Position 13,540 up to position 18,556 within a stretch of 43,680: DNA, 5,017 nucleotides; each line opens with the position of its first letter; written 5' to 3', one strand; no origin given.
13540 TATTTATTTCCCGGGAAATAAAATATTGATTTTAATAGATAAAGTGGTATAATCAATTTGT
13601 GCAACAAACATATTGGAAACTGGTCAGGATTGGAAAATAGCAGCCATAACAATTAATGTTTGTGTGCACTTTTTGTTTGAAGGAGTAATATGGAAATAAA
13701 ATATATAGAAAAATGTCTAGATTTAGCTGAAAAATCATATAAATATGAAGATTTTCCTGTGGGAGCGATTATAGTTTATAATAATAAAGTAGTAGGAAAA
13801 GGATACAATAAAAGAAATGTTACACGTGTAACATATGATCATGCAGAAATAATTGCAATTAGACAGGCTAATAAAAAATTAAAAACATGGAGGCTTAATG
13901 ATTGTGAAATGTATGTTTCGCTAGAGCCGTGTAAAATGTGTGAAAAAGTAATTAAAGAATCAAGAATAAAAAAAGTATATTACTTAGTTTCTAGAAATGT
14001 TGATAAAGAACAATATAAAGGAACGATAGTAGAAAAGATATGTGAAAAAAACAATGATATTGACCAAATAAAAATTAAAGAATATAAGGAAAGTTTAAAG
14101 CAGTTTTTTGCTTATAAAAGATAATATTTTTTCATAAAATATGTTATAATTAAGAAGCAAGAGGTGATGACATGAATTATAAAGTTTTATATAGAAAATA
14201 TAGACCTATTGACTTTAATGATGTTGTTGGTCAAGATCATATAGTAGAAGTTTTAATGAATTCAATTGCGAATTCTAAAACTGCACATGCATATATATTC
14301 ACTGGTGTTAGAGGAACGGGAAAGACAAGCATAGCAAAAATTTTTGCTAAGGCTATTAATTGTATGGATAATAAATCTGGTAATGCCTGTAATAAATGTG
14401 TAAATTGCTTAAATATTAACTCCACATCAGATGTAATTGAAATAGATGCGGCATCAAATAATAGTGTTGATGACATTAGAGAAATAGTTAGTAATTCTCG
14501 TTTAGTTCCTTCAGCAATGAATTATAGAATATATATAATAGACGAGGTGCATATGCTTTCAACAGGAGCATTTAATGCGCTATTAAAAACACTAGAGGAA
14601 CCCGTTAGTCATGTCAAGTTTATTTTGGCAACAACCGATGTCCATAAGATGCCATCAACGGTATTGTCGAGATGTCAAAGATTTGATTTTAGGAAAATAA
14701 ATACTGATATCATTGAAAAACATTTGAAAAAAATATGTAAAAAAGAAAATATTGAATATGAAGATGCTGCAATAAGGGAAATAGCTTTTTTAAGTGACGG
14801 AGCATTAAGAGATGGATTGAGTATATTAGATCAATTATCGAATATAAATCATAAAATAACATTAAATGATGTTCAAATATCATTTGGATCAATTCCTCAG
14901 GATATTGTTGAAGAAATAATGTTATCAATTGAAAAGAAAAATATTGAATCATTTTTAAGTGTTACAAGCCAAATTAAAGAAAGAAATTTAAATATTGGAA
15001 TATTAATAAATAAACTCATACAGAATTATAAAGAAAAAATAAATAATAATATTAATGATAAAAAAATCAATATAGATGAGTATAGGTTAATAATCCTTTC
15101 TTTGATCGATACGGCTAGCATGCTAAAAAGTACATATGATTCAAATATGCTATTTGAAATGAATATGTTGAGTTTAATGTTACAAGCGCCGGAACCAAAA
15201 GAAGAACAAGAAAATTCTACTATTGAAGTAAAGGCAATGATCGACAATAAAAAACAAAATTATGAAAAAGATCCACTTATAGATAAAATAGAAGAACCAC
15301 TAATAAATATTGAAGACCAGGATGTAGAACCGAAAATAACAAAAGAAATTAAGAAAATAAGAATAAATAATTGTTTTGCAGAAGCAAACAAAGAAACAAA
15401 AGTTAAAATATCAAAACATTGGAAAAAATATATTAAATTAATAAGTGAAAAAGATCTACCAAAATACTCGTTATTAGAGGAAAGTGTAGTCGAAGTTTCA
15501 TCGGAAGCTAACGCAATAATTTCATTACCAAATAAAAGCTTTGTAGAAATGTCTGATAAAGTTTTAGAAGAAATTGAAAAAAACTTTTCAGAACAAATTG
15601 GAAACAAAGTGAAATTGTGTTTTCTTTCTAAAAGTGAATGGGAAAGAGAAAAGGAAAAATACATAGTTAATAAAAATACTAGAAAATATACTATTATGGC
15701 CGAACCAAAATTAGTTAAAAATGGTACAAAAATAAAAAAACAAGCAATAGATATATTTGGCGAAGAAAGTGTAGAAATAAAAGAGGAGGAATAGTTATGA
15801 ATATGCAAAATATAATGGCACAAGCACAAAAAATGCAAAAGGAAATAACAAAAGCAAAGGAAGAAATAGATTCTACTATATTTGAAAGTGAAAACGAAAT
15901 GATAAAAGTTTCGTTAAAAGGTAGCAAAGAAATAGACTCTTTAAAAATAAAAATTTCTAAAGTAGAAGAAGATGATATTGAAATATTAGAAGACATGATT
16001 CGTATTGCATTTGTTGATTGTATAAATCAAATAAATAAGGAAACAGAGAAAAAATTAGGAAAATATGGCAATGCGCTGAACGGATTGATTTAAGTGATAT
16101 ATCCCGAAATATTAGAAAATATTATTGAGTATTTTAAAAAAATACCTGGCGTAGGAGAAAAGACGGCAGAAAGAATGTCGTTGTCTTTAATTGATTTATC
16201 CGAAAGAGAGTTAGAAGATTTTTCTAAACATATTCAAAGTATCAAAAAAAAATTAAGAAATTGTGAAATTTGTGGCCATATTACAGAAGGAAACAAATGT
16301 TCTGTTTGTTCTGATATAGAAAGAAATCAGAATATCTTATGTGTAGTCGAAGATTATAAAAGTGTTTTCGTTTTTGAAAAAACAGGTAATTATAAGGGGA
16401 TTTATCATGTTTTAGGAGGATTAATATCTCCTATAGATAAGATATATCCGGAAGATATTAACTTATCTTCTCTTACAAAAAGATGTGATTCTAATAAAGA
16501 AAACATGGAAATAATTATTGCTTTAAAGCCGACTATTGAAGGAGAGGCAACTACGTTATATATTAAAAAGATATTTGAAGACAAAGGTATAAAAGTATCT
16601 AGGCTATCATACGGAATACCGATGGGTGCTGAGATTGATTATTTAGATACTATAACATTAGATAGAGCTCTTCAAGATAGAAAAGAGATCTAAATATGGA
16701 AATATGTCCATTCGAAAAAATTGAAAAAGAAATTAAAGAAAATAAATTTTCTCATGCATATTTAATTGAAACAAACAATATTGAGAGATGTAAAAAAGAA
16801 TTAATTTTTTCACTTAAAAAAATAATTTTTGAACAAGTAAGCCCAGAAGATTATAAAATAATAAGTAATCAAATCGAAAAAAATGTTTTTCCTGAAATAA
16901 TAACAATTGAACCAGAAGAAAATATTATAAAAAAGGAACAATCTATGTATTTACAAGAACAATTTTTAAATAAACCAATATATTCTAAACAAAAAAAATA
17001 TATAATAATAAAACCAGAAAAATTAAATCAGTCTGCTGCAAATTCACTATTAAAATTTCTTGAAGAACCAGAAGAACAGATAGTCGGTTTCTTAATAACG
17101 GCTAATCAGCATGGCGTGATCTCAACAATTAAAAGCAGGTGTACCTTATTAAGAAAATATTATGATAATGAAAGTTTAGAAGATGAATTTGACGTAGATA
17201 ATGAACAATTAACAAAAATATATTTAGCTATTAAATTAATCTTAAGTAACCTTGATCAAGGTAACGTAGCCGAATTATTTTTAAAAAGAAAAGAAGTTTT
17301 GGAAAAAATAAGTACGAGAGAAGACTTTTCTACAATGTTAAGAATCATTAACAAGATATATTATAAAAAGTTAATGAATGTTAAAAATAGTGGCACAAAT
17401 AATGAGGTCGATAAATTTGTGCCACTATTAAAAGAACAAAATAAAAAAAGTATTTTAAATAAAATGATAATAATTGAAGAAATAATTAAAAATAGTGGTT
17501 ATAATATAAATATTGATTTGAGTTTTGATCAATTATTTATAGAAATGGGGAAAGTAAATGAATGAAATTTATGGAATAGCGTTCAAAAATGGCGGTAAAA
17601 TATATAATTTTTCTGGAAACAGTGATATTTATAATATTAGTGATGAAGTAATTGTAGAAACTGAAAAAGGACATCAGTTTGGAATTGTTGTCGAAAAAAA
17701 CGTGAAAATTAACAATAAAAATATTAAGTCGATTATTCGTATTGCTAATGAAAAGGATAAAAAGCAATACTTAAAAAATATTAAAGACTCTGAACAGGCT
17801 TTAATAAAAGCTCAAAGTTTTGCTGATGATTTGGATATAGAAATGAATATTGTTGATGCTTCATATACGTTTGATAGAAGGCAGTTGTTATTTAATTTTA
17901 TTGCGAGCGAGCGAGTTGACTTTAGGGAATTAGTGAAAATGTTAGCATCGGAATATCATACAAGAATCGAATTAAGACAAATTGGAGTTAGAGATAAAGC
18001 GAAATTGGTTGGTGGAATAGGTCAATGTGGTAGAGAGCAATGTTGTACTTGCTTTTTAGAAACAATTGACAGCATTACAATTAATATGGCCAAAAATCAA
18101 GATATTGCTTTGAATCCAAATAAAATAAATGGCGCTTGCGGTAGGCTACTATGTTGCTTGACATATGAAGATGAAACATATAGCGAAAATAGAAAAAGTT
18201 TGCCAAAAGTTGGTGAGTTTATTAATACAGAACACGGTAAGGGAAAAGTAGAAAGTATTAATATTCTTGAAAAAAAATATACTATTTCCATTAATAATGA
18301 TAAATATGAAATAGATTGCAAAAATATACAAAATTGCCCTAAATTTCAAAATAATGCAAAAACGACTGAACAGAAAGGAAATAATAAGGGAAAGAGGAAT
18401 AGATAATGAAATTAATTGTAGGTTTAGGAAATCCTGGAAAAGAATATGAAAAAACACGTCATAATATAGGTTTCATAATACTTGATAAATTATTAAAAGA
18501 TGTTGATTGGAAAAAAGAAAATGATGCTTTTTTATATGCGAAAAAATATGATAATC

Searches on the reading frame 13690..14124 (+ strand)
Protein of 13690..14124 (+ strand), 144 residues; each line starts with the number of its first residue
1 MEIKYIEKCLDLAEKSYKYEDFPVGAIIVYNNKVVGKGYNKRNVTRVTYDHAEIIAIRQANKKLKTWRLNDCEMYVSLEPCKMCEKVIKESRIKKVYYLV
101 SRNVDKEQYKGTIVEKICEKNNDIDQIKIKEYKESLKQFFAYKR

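Call 8: search_protein_families(library=pfam, proteins=[window:13690-14124:+])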
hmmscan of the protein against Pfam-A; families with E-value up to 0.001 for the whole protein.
window:13690-14124:+ (144 aa): 3 families
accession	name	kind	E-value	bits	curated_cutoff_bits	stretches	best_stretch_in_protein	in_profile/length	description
PF00383.29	dCMP_cyt_deam_1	-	1.2e-30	105.8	25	1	4-99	6-101/102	Cytidine and deoxycytidylate deaminase zinc-binding region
PF14437.12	MafB19-deam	-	4.5e-29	101.6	27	1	4-140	5-138/142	MafB19-like deaminase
PF18750.7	SNAD4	-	0.00089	19.7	27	0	43-139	23-127/130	Secreted Novel AID/APOBEC-like Deaminase 4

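Call 15: find_encoding_contigs(protein=window:13690-14124:+, flank=10000, max_places=6)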
Protein window:13690-14124:+ (144 aa): no gene with exactly this product is on record in the collection.

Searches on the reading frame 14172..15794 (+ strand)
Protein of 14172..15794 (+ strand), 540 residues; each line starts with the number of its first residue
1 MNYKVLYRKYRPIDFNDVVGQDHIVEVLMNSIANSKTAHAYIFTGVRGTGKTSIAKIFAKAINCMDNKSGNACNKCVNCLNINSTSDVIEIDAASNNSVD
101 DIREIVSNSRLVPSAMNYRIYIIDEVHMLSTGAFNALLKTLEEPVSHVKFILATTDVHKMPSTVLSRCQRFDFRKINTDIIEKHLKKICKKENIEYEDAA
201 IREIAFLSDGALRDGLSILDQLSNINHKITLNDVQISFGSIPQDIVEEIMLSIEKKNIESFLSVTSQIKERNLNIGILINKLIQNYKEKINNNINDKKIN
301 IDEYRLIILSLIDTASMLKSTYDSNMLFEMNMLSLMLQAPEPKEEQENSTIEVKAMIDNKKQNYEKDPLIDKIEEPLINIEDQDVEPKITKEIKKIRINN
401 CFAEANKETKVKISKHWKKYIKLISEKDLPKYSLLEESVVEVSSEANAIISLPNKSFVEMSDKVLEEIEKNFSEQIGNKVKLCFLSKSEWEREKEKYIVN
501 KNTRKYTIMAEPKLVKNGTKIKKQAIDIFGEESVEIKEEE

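Call 8: search_protein_families(library=pfam, proteins=[window:14172-15794:+])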
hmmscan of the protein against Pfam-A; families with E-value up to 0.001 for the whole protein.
window:14172-15794:+ (540 aa): 10 families
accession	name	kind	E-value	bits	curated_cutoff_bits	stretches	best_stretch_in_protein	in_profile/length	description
PF13177.12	DNA_pol3_delta2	-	5e-39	134.3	27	1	21-176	2-160/161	DNA polymerase III, delta subunit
PF00004.35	AAA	-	3.2e-12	47.5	21.2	1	42-171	2-126/131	ATPase family associated with various cellular activities (AAA)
PF22608.2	DNAX_ATPase_lid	-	3.5e-12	46.3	27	1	181-221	2-42/49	DNA polymerase III clamp loader subunit, ATPase lid domain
PF07728.20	AAA_5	-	2.5e-06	28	22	1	42-145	3-94/139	AAA domain (dynein-related subfamily)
PF21960.2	RCF1-5-like_lid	-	6.3e-06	26.5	27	1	185-216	3-35/43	RCF1/5-like, AAA+ ATPase lid domain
PF13401.12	AAA_22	-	2.4e-05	25.1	27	1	37-155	4-123/130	AAA domain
PF05970.20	PIF1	-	2.4e-05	24.5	25.9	1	21-143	6-128/223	PIF1-like helicase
PF05496.18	RuvB_N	-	5.4e-05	23.4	27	0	11-78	2-74/159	Holliday junction DNA helicase RuvB P-loop domain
PF13173.12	AAA_14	-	0.0001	22.7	27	1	39-154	3-97/129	AAA domain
PF13604.12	AAA_30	-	0.0002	21.6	27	1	37-147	17-118/191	AAA domain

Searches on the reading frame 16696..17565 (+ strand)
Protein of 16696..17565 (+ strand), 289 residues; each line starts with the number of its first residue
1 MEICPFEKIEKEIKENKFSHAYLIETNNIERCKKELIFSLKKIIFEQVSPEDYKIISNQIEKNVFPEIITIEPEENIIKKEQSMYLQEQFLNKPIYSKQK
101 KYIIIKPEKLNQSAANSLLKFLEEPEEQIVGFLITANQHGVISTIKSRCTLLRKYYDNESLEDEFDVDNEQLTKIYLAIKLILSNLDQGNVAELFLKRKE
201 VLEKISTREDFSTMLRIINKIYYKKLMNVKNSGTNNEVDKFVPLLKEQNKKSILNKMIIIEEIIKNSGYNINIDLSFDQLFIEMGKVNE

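Call 8: search_protein_families(library=pfam, proteins=[window:16696-17565:+])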
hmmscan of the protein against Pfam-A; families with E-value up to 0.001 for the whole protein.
window:16696-17565:+ (289 aa): 1 family
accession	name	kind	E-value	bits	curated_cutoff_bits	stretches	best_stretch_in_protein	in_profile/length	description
PF13177.12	DNA_pol3_delta2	-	1.6e-31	109.9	27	1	7-152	7-155/161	DNA polymerase III, delta subunit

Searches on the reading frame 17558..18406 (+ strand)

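Call 8: search_protein_families(library=pfam, proteins=[window:17558-18406:+])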
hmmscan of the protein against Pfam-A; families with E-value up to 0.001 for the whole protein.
window:17558-18406:+ (282 aa): 1 family
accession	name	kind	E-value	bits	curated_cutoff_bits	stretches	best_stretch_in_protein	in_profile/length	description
PF04468.17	PSP1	-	3e-27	95.2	27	1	57-142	1-86/86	PSP1 C-terminal conserved region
